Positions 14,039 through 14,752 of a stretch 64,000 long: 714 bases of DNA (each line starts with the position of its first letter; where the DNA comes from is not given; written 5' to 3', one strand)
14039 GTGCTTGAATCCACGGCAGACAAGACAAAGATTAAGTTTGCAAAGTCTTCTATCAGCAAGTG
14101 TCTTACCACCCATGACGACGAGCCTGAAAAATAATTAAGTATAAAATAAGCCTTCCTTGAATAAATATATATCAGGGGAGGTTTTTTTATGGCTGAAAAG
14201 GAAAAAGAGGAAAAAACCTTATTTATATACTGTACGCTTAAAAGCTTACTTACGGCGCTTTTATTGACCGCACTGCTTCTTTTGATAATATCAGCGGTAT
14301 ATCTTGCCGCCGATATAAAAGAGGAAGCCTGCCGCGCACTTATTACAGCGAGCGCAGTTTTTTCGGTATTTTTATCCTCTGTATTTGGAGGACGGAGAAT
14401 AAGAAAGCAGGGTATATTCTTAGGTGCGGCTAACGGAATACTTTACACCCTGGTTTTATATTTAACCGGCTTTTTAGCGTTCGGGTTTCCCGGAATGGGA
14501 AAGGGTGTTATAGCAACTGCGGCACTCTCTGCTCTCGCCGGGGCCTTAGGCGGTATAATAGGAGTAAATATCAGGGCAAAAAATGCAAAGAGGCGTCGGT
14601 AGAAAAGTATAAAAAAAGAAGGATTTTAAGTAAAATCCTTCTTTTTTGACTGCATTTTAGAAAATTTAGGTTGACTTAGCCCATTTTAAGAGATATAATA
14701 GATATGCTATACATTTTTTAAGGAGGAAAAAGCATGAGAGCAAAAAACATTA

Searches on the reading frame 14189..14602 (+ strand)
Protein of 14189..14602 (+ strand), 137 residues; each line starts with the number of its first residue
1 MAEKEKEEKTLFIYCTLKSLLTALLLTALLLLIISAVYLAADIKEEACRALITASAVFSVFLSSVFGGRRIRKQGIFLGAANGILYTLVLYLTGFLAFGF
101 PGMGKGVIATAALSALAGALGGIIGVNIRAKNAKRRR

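Call 51: search_protein_families(library=pfam, max_evalue=0.01, proteins=[window:14189-14602:+])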
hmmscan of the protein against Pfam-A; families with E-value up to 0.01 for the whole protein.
window:14189-14602:+ (137 aa): 2 families
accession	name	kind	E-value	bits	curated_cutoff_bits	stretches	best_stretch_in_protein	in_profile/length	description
PF12670.12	DUF3792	-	6.9e-19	68.6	31.3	1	15-125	4-115/115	Protein of unknown function (DUF3792)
PF17506.7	DUF5438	-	0.0047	17.7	27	0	7-42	15-49/71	Family of unknown function (DUF5438)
